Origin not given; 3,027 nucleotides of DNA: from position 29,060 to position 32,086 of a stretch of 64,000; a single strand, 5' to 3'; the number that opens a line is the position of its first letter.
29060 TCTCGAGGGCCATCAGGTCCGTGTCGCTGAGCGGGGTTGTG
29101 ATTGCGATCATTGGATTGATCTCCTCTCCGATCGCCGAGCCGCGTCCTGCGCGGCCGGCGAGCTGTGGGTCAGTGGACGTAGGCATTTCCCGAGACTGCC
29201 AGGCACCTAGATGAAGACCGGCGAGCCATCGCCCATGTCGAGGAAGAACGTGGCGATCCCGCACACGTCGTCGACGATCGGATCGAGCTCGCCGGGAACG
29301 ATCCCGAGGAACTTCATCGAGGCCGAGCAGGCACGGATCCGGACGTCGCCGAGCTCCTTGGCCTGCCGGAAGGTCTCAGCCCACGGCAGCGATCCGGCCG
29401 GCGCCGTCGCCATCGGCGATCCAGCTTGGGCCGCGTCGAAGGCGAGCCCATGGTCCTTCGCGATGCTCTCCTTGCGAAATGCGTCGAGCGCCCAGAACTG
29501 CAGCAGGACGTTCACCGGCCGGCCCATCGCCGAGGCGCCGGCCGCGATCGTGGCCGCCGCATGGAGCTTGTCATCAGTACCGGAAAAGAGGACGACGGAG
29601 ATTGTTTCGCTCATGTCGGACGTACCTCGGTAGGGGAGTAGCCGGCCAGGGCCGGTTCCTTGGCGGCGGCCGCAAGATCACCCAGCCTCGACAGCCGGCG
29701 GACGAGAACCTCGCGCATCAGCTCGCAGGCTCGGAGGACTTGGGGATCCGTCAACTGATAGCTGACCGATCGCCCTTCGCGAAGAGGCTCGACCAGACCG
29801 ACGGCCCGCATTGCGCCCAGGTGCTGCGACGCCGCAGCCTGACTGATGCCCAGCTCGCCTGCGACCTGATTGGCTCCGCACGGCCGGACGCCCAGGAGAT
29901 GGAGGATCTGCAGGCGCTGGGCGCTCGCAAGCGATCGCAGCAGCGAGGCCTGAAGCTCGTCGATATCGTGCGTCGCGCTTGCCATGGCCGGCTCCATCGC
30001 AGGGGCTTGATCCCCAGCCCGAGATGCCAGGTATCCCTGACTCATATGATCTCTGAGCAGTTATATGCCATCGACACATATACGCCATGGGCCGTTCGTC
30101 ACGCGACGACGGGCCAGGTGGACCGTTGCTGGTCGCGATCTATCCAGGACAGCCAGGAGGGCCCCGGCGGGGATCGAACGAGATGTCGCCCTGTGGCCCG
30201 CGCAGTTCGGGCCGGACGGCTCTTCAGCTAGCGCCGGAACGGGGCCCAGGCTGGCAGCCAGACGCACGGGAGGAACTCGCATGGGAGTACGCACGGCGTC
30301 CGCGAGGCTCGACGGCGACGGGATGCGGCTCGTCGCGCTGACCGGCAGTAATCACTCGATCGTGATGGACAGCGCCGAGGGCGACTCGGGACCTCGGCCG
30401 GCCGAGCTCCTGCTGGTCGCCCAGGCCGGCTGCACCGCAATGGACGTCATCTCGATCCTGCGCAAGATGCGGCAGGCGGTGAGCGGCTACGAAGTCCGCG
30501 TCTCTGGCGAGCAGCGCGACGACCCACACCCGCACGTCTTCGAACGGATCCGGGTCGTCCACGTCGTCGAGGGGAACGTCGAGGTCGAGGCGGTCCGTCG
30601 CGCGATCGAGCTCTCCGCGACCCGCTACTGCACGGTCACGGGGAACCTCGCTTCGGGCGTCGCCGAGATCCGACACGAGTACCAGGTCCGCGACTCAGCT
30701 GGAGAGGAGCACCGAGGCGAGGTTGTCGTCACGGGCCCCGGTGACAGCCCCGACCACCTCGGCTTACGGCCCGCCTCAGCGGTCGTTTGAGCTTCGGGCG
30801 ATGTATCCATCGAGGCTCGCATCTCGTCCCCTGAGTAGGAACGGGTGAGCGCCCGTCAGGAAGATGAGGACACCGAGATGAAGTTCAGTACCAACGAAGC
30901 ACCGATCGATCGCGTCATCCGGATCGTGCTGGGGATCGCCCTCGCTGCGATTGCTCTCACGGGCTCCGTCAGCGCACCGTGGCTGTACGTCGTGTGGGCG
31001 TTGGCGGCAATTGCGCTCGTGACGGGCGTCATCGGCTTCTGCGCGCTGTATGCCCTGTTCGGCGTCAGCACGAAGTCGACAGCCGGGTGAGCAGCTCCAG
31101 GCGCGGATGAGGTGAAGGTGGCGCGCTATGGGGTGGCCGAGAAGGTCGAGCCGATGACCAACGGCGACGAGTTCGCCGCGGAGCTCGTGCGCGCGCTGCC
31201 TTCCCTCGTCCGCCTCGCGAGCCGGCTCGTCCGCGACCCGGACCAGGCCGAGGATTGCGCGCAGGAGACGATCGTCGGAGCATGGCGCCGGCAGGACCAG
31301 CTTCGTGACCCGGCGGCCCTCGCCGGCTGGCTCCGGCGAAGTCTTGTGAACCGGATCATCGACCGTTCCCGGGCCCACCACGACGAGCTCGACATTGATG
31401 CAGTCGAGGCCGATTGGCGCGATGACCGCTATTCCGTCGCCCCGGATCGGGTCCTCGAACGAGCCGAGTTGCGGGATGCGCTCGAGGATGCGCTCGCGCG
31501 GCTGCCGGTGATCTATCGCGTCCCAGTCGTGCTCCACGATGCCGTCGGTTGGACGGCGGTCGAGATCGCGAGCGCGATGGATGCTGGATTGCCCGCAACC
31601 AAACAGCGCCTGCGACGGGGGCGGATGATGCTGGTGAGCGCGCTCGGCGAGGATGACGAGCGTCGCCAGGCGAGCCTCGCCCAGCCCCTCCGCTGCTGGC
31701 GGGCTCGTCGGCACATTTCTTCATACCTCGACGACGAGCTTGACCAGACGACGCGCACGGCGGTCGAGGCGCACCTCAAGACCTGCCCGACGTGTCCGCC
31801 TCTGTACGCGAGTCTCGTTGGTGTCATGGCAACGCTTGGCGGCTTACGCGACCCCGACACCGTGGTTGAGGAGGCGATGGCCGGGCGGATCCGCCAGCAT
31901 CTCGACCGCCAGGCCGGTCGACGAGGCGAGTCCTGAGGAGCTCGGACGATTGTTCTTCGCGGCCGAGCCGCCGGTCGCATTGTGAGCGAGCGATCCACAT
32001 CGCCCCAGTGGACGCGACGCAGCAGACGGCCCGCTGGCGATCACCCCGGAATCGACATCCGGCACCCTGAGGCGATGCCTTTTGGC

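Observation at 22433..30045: Unusual Hdr/Qmo-like operon coupled to a TusA/DsrE sulfur relay, embedded in the selenium gene cluster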

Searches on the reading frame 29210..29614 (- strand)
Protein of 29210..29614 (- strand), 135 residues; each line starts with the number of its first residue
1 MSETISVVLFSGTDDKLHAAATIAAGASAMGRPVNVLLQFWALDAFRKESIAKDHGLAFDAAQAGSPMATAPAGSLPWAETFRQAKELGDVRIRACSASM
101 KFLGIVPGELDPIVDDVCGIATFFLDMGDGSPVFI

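Call 8: search_protein_families(library=pfam, proteins=[window:29210-29614:-], max_evalue=0.01)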
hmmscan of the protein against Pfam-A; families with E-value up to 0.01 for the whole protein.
window:29210-29614:- (135 aa): 2 families
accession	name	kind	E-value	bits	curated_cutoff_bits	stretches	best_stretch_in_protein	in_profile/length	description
PF13686.11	DrsE_2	-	3.1e-12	47.2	25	1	3-62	3-62/156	DsrE/DsrF/DrsH-like family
PF02635.20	DsrE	-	0.0014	19.3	22.7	1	22-110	22-91/116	DsrE/DsrF-like family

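Call 10: search_protein_families(library=ncbifam, proteins=[window:29210-29614:-], max_evalue=0.001)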
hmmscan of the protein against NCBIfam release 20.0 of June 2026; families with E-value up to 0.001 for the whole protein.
window:29210-29614:- (135 aa): 0 families

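Call 67: search_solved_structures(query=window:29210-29614:-, max_evalue=1)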
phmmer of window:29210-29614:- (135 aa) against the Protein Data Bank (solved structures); distinct sequences matched with E-value up to 1: 2.
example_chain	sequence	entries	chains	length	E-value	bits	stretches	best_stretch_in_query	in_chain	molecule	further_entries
2qs7_A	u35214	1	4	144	7.7e-22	81.1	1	4-132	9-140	Uncharacterized protein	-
3pnx_A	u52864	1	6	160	0.0053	20.2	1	4-77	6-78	Putative sulfurtransferase dsrE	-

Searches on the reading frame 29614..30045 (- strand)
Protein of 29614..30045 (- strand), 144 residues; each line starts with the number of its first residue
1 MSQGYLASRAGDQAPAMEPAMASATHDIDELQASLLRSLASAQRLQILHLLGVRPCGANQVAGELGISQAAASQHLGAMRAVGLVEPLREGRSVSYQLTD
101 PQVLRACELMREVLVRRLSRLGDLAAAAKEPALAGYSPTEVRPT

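Call 8: search_protein_families(library=pfam, proteins=[window:29614-30045:-], max_evalue=0.01)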
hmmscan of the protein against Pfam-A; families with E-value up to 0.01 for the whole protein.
window:29614-30045:- (144 aa): 6 families
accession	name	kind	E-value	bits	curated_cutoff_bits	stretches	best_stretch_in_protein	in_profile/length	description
PF01022.26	HTH_5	-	9.2e-10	38.7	22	1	43-86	3-46/47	Bacterial regulatory protein, arsR family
PF12840.13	HTH_20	-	2.6e-06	27.7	27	1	39-86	1-49/51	Helix-turn-helix domain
PF12802.13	MarR_2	-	0.00013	22.5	27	1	43-88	6-53/61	MarR family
PF25213.1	HVO_A0261_N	-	0.0011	19.2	35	1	39-99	8-64/86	HVO_A0261 N-terminal domain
PF24034.1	DUF7343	-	0.0011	19.1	27.6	1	60-93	23-56/62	Domain of unknown function (DUF7343)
PF13545.12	HTH_Crp_2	-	0.0033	17.8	27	1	55-106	22-69/70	Crp-like helix-turn-helix domain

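Call 10: search_protein_families(library=ncbifam, proteins=[window:29614-30045:-], max_evalue=0.001)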
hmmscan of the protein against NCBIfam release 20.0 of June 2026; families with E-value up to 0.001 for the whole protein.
window:29614-30045:- (144 aa): 7 families
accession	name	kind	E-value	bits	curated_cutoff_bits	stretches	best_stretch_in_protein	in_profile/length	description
NF033788.1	HTH_metalloreg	subfamily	6.7e-18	64.3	55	1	33-105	2-75/77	metalloregulator ArsR/SmtB family transcription factor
NF047906.1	CdPbTransRegCmtR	equivalog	2e-10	40.5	150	1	33-113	12-92/104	Cd(II)/Pb(II)-sensing metalloregulatory transcriptional regulator CmtR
NF033789.1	repress_SdpR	subfamily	4.7e-10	39.2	100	1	36-99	2-65/79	autorepressor SdpR family transcription factor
NF045707.1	Dbac_1936_reg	equivalog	8.2e-10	38.6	115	1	32-113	7-88/99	ArsR/SmtB-type metalloregulator TsoR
NF040642.1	sulf_sens_BigR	equivalog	4.5e-08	33.1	155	1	33-106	11-84/95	sulfite-sensing transcriptional repressor BigR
NF041413.1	ArsR_Rv2640c_fam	equivalog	3.9e-07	30.5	155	1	18-106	17-108/118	Rv2640c family ArsR-like transcriptional regulator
NF052532.1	TransRegPagRBaca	equivalog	0.00065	19.8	170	1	30-110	15-95/99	transcriptional repressor PagR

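Call 107: search_solved_structures(query=window:29614-29985:-, max_evalue=0.001, show_alignments=2)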
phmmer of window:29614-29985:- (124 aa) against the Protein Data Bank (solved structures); distinct sequences matched with E-value up to 0.001: 25.
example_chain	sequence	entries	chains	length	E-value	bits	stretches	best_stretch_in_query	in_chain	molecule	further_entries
6jmi_A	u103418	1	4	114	5e-09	40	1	9-100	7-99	Uncharacterized HTH-type transcriptional regulator Rv0081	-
2jsc_A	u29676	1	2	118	6.9e-09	39.6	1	12-94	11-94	Transcriptional regulator Rv1994c/MT2050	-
13ct_A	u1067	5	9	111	7.9e-09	39.4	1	12-92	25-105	Transcriptional regulator, ArsR family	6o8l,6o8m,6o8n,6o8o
6o8k_A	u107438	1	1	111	8.4e-09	39.3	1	13-92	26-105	Transcriptional regulator, ArsR family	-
4k2e_A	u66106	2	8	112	9.4e-09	39.2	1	14-92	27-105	Transcriptional activator HlyU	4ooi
4omy_A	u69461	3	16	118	1e-08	39.1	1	5-93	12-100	NolR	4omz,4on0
5znx_A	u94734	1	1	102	1.8e-08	38.3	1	14-91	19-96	Transcriptional activator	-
3jth_A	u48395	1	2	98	2e-08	38.1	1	14-91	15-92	Transcription activator HlyU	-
2oqg_A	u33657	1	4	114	1.5e-07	35.3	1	13-107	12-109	Possible transcriptional regulator, ArsR family protein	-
2lkp_A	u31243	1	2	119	2.1e-07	34.8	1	12-86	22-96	HTH-type transcriptional regulator NmtR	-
7p6f_AAA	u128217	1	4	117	6.6e-07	33.2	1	9-83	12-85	Transcriptional regulator SrnR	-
2kko_A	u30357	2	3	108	1.2e-06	32.4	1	13-94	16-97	POSSIBLE TRANSCRIPTIONAL REGULATORY PROTEIN (POSSIBLY ARSR-FAMILY) | Possible transcriptional regulatory arsR-family protein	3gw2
2kjb_A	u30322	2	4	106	1.4e-06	32.2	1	10-84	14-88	CzrA protein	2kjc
1r1u_A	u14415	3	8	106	1.4e-06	32.2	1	10-84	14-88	repressor protein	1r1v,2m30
3cuo_A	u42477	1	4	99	1.7e-06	31.9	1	10-83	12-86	Uncharacterized HTH-type transcriptional regulator ygaV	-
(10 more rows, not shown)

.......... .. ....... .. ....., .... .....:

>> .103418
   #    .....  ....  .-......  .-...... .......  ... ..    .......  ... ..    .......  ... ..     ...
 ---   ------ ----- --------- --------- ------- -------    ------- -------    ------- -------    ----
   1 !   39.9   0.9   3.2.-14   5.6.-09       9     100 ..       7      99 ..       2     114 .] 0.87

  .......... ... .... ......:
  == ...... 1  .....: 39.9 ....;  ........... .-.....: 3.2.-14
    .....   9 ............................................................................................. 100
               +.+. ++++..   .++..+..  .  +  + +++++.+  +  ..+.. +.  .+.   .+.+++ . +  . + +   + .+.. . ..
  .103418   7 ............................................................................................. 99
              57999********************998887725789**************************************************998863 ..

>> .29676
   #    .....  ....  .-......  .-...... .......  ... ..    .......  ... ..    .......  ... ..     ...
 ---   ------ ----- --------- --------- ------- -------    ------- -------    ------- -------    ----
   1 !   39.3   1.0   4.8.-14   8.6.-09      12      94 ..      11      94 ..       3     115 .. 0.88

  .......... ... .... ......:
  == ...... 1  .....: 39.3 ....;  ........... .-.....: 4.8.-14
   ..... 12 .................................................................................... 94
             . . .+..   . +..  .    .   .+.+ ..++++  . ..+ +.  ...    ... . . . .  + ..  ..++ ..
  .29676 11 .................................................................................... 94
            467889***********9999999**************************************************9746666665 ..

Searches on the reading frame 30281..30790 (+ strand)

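Call 58: search_protein_families(library=pfam, proteins=[window:30281-30790:+], max_evalue=0.001)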
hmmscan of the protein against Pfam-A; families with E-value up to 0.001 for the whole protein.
window:30281-30790:+ (169 aa): 1 family
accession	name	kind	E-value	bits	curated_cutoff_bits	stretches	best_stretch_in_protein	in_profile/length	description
PF02566.24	OsmC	-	8.9e-15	55.4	27.5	1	34-127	2-95/100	OsmC-like protein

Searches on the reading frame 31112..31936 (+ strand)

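Call 104: search_protein_families(library=pfam, proteins=[window:31112-31936:+], max_evalue=0.00001)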
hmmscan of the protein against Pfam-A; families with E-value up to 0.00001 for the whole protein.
window:31112-31936:+ (274 aa): 3 families
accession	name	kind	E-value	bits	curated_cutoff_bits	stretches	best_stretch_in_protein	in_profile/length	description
PF04542.20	Sigma70_r2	-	1.5e-13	50.7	24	1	27-89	3-68/71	Sigma-70 region 2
PF13490.11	zf-HC2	-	3.9e-10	40.1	22.2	1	198-228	4-34/35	Putative zinc-finger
PF08281.18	Sigma70_r4_2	-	1e-08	35.1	25.7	1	122-174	2-54/54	Sigma-70, region 4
